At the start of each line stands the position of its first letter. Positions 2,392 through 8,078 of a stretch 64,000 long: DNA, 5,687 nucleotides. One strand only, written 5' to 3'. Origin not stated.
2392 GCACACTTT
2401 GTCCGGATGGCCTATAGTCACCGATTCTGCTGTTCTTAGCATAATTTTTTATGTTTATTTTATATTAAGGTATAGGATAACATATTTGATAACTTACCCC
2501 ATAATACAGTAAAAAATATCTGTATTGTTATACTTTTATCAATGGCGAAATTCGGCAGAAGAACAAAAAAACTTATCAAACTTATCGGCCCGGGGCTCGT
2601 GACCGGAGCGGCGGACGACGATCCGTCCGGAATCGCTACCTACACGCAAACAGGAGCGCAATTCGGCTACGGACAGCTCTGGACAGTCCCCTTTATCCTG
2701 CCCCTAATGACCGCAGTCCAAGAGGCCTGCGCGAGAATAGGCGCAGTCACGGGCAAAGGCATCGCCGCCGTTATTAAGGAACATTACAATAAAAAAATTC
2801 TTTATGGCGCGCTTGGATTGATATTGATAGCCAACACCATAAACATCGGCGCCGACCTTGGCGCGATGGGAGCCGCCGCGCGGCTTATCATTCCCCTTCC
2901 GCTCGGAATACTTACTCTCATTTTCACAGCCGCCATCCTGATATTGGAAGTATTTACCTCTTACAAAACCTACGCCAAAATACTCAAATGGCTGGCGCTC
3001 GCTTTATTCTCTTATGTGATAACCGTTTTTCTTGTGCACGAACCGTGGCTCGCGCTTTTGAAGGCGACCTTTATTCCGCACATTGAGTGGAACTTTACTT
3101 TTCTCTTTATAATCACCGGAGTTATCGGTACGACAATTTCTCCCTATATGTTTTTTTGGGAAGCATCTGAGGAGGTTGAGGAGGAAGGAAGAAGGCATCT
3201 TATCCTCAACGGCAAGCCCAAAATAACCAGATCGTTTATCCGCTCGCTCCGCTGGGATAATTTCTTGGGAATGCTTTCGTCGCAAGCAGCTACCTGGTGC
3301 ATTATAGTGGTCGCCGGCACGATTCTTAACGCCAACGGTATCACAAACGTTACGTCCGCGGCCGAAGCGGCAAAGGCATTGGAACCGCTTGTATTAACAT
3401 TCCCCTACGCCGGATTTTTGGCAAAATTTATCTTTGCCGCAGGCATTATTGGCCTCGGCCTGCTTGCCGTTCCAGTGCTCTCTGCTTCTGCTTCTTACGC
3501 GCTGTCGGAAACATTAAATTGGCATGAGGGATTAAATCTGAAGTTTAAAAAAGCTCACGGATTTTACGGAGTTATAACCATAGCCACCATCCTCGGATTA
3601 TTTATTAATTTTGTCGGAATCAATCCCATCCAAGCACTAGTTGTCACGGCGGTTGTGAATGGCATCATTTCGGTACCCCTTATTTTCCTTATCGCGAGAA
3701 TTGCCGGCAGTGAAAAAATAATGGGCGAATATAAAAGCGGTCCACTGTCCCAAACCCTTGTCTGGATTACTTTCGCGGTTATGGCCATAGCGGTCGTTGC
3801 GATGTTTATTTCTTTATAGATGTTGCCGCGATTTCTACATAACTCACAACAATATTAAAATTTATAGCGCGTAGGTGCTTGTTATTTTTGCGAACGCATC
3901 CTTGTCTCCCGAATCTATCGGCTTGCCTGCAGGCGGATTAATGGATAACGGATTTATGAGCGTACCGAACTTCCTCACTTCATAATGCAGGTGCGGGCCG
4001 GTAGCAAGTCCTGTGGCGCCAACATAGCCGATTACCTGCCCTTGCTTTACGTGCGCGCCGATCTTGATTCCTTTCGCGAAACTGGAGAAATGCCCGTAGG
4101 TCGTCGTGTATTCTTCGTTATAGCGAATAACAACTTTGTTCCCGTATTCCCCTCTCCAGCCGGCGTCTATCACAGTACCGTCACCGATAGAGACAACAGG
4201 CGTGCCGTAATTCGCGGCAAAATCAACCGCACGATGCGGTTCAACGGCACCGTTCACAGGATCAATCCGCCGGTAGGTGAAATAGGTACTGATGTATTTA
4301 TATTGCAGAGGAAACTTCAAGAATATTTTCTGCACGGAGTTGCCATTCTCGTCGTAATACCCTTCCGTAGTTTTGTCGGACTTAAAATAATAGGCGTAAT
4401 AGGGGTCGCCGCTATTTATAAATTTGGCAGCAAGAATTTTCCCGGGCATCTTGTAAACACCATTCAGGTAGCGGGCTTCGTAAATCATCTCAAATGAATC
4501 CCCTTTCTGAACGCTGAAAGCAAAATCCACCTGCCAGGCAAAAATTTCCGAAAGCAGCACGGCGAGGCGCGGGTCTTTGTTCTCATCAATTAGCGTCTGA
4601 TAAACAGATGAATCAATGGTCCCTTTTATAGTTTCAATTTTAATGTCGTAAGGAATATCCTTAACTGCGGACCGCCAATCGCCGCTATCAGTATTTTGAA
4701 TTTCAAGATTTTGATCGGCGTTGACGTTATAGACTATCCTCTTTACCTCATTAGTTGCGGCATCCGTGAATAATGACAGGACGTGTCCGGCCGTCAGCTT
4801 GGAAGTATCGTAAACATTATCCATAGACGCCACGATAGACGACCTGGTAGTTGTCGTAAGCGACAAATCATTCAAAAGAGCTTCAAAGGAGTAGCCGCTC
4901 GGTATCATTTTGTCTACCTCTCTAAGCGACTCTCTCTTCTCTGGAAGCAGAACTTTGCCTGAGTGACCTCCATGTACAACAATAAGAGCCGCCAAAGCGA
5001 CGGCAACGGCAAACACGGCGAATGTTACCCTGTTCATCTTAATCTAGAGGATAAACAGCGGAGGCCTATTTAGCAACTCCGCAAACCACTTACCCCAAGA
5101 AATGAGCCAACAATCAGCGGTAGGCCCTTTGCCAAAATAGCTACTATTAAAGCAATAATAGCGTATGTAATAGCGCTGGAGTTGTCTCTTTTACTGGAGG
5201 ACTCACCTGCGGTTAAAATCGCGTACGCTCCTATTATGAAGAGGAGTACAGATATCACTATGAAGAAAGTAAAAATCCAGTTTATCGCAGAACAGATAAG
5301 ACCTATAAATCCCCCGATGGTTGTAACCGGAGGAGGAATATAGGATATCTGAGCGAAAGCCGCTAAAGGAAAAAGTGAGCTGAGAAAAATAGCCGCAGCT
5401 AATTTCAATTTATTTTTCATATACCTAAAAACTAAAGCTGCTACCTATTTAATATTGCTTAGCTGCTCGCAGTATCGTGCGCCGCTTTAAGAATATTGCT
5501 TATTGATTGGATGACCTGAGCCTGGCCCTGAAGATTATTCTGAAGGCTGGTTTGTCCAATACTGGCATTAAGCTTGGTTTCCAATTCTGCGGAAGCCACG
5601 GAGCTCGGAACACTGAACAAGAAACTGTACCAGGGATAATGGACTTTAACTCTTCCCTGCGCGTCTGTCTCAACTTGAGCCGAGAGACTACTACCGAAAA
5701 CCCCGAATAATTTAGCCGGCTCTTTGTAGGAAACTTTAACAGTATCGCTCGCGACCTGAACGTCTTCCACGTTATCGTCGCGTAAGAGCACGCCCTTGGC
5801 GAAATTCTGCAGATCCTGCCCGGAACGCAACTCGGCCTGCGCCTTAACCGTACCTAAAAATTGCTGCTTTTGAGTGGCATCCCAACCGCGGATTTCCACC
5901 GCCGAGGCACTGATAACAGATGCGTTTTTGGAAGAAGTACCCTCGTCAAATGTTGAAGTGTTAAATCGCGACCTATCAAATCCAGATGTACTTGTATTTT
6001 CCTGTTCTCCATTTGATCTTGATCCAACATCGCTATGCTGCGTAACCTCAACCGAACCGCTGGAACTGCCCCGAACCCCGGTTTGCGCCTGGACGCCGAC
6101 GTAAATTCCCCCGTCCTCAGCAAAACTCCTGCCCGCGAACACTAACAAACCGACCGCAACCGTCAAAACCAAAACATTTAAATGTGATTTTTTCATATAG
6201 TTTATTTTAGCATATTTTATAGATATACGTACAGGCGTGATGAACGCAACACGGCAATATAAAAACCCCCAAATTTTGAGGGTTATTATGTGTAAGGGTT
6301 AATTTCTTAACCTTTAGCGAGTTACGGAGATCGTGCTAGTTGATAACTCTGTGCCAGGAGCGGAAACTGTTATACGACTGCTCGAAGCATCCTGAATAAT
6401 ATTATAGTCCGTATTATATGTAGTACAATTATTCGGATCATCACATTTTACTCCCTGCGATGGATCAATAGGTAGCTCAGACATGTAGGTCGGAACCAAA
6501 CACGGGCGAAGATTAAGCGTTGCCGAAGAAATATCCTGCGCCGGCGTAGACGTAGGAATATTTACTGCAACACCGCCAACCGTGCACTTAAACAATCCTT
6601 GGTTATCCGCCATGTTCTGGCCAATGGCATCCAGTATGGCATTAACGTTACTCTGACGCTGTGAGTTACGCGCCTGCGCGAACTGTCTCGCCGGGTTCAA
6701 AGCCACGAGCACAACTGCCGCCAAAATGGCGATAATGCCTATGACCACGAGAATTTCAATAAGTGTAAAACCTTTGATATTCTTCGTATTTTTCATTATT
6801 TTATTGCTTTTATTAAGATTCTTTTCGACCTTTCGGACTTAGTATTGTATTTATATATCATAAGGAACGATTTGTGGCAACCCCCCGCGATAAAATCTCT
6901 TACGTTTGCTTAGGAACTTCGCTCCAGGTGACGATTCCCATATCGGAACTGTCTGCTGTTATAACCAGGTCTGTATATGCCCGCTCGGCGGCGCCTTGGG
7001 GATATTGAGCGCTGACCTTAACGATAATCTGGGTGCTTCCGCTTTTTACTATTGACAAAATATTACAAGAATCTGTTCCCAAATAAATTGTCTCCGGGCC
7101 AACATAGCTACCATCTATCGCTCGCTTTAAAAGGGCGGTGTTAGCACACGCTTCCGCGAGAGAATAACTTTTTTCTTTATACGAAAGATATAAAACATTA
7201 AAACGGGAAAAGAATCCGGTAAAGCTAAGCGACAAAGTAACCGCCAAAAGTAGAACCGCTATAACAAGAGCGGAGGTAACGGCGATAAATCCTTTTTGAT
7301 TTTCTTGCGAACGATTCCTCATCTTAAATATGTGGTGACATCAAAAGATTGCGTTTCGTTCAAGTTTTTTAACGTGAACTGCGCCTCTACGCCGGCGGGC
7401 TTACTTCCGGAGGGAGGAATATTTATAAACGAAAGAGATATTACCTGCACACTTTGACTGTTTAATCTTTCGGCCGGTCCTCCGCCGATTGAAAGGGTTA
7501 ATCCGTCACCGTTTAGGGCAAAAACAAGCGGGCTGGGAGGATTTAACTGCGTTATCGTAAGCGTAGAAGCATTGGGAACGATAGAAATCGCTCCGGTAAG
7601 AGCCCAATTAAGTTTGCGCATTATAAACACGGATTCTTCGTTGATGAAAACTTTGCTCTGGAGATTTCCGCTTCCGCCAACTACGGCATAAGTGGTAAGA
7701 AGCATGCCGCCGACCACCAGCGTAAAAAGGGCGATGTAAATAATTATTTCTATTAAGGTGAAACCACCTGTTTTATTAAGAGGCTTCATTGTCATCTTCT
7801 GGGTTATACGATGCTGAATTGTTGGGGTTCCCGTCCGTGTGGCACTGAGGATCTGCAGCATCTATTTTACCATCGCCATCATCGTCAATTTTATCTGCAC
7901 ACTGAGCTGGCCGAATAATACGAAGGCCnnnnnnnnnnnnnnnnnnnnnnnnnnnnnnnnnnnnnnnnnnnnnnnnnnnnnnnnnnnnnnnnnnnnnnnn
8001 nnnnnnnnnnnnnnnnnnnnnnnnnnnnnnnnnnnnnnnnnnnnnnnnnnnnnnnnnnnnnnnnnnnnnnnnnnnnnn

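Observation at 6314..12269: Minimal type IV pilus module (pilB-pilC-pilin array) with a 594-aa pilin-fused beta-propeller carrying a TSP3-like Ca loop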

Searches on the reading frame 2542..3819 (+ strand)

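Call 11: search_protein_families(library=pfam, proteins=[window:2542-3819:+], max_evalue=0.001)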
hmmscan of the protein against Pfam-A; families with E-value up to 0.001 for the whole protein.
window:2542-3819:+ (425 aa): 1 family
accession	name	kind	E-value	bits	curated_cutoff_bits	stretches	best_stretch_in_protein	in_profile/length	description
PF01566.24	Nramp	-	1.2e-69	235.5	29.8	1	31-399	1-355/357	Natural resistance-associated macrophage protein-like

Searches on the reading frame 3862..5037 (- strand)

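Call 11: search_protein_families(library=pfam, proteins=[window:3862-5037:-], max_evalue=0.001)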
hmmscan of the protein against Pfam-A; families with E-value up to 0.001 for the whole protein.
window:3862-5037:- (391 aa): 2 families
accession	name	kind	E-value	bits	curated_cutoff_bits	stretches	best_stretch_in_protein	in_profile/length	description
PF01551.29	Peptidase_M23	-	8e-32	109.7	28.7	1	267-363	2-96/96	Peptidase family M23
PF19425.4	Csd3_N2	-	4.1e-09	36.9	27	1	137-248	9-114/122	Csd3 second domain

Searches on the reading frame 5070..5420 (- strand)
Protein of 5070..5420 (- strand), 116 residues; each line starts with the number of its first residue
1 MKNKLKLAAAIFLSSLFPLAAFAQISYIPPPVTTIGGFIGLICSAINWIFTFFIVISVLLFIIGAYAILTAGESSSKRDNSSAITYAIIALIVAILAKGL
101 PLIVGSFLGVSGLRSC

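Call 3: search_protein_families(library=pfam, proteins=[window:5070-5420:-], max_evalue=0.1)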
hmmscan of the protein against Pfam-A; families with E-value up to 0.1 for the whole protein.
window:5070-5420:- (116 aa): 5 families
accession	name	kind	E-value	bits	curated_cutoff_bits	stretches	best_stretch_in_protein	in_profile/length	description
PF14256.11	YwiC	-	0.0056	17.4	25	1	38-97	16-75/126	YwiC-like protein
PF18895.5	T4SS_pilin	-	0.0061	17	26.6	1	34-100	4-67/71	Type IV secretion system pilin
PF12821.13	ThrE_2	-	0.0065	17.2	27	1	13-93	3-83/129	Threonine/Serine exporter, ThrE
PF19607.4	DUF6112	-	0.023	15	25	1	39-98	13-72/88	Family of unknown function (DUF6112)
PF20556.3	DUF6768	-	0.057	13.6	27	1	38-97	32-88/123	Family of unknown function (DUF6768)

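Call 4: search_protein_families(library=ncbifam, proteins=[window:5070-5420:-], max_evalue=0.1)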
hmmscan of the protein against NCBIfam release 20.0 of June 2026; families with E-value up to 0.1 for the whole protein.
window:5070-5420:- (116 aa): 2 families
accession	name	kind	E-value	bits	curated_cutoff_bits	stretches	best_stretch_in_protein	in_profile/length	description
NF009523.0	PRK12884.1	equivalog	0.0046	16.2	269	1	32-97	210-275/279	prenyltransferase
NF045849.1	ICE_MMCAP2_0565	equivalog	0.03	14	40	1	41-104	12-76/80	Mbov_0395 family pilin-like conjugal transfer protein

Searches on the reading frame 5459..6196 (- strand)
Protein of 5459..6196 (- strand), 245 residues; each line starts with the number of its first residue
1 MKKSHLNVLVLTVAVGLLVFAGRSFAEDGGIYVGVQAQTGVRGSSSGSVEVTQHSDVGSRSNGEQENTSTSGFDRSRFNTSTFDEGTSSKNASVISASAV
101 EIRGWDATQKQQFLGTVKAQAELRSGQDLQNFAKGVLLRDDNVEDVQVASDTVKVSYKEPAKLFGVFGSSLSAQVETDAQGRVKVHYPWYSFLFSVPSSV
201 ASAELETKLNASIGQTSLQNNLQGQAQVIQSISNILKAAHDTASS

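Call 3: search_protein_families(library=pfam, proteins=[window:5459-6196:-], max_evalue=0.1)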
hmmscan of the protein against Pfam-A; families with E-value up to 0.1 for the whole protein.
window:5459-6196:- (245 aa): 0 families

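Call 4: search_protein_families(library=ncbifam, proteins=[window:5459-6196:-], max_evalue=0.1)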
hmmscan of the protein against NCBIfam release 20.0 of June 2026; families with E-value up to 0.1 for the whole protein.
window:5459-6196:- (245 aa): 2 families
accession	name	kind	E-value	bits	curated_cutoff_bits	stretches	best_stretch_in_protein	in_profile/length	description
NF033848.1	VgrG_rel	hypoth_equivalog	8.1e-05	21.1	275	1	97-129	221-253/547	VgrG-related protein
NF053819.1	EF0750_LPXTG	subfamily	0.039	14.4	47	0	1-68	1-66/105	EF2685/EF0750 family sortase-dependent surface protein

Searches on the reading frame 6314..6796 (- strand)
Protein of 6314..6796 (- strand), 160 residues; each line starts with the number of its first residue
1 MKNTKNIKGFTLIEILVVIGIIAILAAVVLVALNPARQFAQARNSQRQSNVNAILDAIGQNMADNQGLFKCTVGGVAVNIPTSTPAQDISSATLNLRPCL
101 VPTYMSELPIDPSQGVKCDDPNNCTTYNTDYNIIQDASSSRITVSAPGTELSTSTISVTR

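Call 3: search_protein_families(library=pfam, proteins=[window:6314-6796:-], max_evalue=0.1)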
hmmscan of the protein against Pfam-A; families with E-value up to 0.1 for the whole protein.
window:6314-6796:- (160 aa): 3 families
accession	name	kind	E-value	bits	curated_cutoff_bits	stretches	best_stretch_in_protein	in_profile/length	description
PF07963.17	N_methyl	-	5.5e-08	32.5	21.2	1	5-30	2-27/27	Prokaryotic N-terminal methylation motif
PF14221.11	DUF4330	-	0.0043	17.6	27.6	1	10-90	14-91/167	Domain of unknown function (DUF4330)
PF11773.13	ComGE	-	0.02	15.2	25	1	12-58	2-47/82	Competence system putative prepilin ComGE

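Call 4: search_protein_families(library=ncbifam, proteins=[window:6314-6796:-], max_evalue=0.1)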
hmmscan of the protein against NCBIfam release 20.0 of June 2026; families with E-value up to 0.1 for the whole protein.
window:6314-6796:- (160 aa): 19 families
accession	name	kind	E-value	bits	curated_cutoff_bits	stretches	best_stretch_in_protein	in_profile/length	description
NF041013.1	T4P_ComGE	equivalog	2.4e-08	34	49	1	5-66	1-61/83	competence type IV pilus minor pilin ComGE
TIGR01708.2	typeII_sec_gspH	equivalog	6e-08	32.9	80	1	8-45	2-39/169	type II secretion system minor pseudopilin GspH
TIGR01710.1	typeII_sec_gspG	equivalog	1.1e-07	32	88.85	1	8-79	1-69/134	type II secretion system major pseudopilin GspG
NF007862.0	PRK10574.1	equivalog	5.1e-07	29.9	138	1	6-90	3-83/145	prepilin peptidase-dependent pilin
TIGR02532.1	IV_pilin_GFxxxE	domain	8.5e-07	28.6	16.3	1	8-30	2-24/24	prepilin-type N-terminal cleavage/methylation domain-containing protein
NF041775.1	typeIV_PilA_Myxo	equivalog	1.8e-05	24.8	400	1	8-57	11-58/214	type IV pilin protein PilA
NF040999.1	pilin_ComGC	equivalog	0.00018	21.6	75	1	8-35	2-29/84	competence type IV pilus major pilin ComGC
TIGR02596.1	TIGR02596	subfamily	0.00024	21.2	70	1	10-40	1-34/196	Verru_Chthon cassette protein D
NF007800.0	PRK10506.1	equivalog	0.00036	20.4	158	1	3-43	4-44/163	prepilin peptidase-dependent protein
TIGR02599.1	TIGR02599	subfamily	0.00051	19.4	256.5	1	9-63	1-57/361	Verru_Chthon cassette protein C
TIGR01707.1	gspI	equivalog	0.0011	19.5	44.35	1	9-37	1-29/101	type II secretion system minor pseudopilin GspI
NF040982.1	ComGD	equivalog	0.0014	19.1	70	1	7-35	1-29/139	competence type IV pilus minor pilin ComGD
NF041002.1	pilin_ComGF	equivalog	0.0023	18.1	80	1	7-56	1-50/139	competence type IV pilus minor pilin ComGF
NF038304.1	EPS_HpsC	equivalog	0.0023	17.6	200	1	2-77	15-90/318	hormogonium polysaccharide secretion pseudopilin HpsC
TIGR01711.1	gspJ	equivalog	0.0062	16.4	64.85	1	8-46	1-39/192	type II secretion system minor pseudopilin GspJ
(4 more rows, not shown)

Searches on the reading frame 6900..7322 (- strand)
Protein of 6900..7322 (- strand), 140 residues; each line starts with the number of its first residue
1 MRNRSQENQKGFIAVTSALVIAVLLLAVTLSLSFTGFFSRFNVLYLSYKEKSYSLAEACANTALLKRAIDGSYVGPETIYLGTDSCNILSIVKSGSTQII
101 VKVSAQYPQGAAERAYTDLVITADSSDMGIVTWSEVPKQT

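Call 3: search_protein_families(library=pfam, proteins=[window:6900-7322:-], max_evalue=0.1)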
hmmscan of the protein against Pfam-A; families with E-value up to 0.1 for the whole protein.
window:6900-7322:- (140 aa): 1 family
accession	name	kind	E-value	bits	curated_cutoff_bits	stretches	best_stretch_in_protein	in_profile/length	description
PF12832.13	MFS_1_like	-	0.039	13.4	25.2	1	5-55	198-248/373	MFS_1 like family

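Call 4: search_protein_families(library=ncbifam, proteins=[window:6900-7322:-], max_evalue=0.1)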
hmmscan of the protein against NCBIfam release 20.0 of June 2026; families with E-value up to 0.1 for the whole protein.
window:6900-7322:- (140 aa): 0 families

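Call 36: find_homologous_proteins(query=window:6900-7322:-)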
Query window:6900-7322:- (140 aa): 6 proteins with E <= 0.001 among 65 candidates.
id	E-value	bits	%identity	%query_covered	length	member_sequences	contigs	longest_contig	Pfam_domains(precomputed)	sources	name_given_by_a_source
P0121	1.9e-82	291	100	100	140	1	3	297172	-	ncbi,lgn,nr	ncbi:MAG: hypothetical protein KGJ89_02805 [Patescibacteria group bacterium]|nr:hypothetical protein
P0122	5.3e-37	145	55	94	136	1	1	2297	-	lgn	-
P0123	2.5e-28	116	48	94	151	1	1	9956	-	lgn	-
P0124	9.1e-28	115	46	96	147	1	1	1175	-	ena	-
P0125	1.3e-25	108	45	93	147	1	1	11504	-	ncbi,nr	ncbi:MAG: hypothetical protein HY506_02220 [Candidatus Yanofskybacteria bacterium]|nr:hypothetical p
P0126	8.6e-20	89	40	94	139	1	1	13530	-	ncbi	-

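Call 47: predict_structure(alignment_id=A5)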
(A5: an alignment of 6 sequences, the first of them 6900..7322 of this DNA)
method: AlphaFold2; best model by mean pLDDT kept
length: 140 residues; sequences in the alignment: 6
mean_pLDDT: 77.8   pTM: 0.58
mean pLDDT of the five models: 77.8, 76.3, 70.0, 69.0, 67.7
residues with pLDDT >= 90: 13; 70-90: 97; 50-70: 24; < 50: 6
segments of 3 or more residues with pLDDT < 50: 1-5
pLDDT, mean of each block of 10 residues (from residue 1): 50 69 77 62 78 89 89 86 88 83 86 81 80 71
secondary structure, 60 per line:
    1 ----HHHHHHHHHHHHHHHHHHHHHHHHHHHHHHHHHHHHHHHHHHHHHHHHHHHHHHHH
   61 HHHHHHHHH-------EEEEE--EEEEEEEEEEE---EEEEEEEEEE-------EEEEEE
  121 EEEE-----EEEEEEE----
elements in order: H5-69 E77-81 E84-94 E98-107 E115-124 E130-136

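Call 51: fold_search(model_id=the predicted structure, library=pdb)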
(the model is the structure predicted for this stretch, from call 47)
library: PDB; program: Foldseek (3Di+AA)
matches with E <= 10: 773; with E <= 0.001: 0
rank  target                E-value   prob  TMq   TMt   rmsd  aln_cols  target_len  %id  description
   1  7o5y_D                2.2e-01  0.92  0.43  0.45   4.0       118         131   14  PilA minor pilin of Streptococcus sanguinis type IV pili (released 2022-04-20)
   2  7o5y_A                2.3e-01  0.94  0.42  0.46   4.2       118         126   14  PilA minor pilin of Streptococcus sanguinis type IV pili (released 2022-04-20)
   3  5kuy_G                2.3e-01  0.47  0.26  0.38   8.4        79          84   11  Influenza hemagglutinin H3 A/Hong Kong/1/1968 in complex with designed inhibitor protein HSB.2A (released 2017-06-14)
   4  3ub1_B                2.3e-01  0.41  0.24  0.15   9.4        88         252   15  Ntf2 like protein involved in plasmid conjugation (released 2012-02-08)
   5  8spo_A                2.9e-01  0.51  0.25  0.10   8.6        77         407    9  Tetramerized activation of MapSPARTA bound with NAD+ (released 2023-08-23)
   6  9a1f_R                3.1e-01  0.77  0.41  0.47   5.8       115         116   20  Integrative structure of the XcpGHIJK pseudo pilus filament model of a type II secretion system (released 2021-06-18)
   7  3f14                  3.1e-01  0.44  0.29  0.35  12.0       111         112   10  Crystal structure of NTF2-like protein of unknown function (YP_680363.1) from CYTOPHAGA HUTCHINSONII ATCC 33406 at 1.45  (released 2008-11-18)
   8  8spo_I                3.8e-01  0.33  0.24  0.11  10.0        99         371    9  Tetramerized activation of MapSPARTA bound with NAD+ (released 2023-08-23)
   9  8i87_A                4.0e-01  0.10  0.16  0.08  10.3       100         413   12  Cryo-EM structure of TIR-APAZ/Ago-gRNA-DNA complex (released 2023-07-19)
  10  6d34_B                4.3e-01  0.07  0.15  0.16  11.2        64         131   14  Apo Crystal Structure of TerC, a Terfestatin Biosynthesis Enzyme (released 2018-06-13)
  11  3ebt                  4.8e-01  0.41  0.24  0.26   4.2        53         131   15  Crystal structure of a ntf2-like protein of unknown function (bpss0132) from burkholderia pseudomallei k96243 at 1.30 A  (released 2008-09-30)
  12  6qld_P                5.0e-01  0.82  0.34  0.20   7.5        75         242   11  Structure of inner kinetochore CCAN-Cenp-A complex (released 2019-10-02)
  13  5bw0_D                5.0e-01  0.44  0.31  0.44   6.2        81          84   20  The crystal structure of minor pseudopilin binary complex of XcpV and XcpW from the Type 2 secretion system of Pseudom (released 2016-07-20)
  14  8u72_H                5.0e-01  0.35  0.24  0.10   8.2        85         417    4  Cryo-EM structure of the SPARTA oligomer with guide RNA and target DNA (released 2024-06-12)
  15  3kkg                  5.0e-01  0.21  0.22  0.21   5.8        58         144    5  Crystal structure of Putative SnoaL-like polyketide cyclase (YP_509242.1) from Jannaschia Sp. CCS1 at 1.40 A resolution (released 2009-12-01)
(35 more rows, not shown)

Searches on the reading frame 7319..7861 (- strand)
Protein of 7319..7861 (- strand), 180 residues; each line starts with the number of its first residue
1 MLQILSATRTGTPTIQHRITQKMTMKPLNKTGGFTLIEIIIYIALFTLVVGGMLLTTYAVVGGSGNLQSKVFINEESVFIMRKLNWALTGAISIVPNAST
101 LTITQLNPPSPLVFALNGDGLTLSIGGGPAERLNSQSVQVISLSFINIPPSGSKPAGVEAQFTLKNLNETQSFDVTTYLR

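Call 3: search_protein_families(library=pfam, proteins=[window:7319-7861:-], max_evalue=0.1)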
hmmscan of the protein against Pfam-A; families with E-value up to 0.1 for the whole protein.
window:7319-7861:- (180 aa): 2 families
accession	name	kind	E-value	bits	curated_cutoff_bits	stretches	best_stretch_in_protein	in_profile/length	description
PF07963.17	N_methyl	-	2.4e-05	24.1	21.2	1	29-54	2-27/27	Prokaryotic N-terminal methylation motif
PF07353.17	Uroplakin_II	-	0.053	13.4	20.4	0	27-54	144-171/179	Uroplakin II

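Call 4: search_protein_families(library=ncbifam, proteins=[window:7319-7861:-], max_evalue=0.1)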
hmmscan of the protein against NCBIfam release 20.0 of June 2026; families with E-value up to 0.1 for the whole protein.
window:7319-7861:- (180 aa): 2 families
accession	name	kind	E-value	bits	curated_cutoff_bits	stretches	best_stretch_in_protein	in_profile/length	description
TIGR01707.1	gspI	equivalog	0.026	15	44.35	1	33-72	1-40/101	type II secretion system minor pseudopilin GspI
TIGR01708.2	typeII_sec_gspH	equivalog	0.072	13.1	80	0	33-58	3-28/169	type II secretion system minor pseudopilin GspH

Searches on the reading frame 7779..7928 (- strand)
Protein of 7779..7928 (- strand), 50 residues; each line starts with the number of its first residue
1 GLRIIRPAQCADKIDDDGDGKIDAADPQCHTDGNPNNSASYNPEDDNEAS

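Call 76: find_homologous_proteins(query=window:7779-7928:-, max_evalue=0.01)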
Query window:7779-7928:-: no candidate shares three 5-residue words with the query. No homologue found.
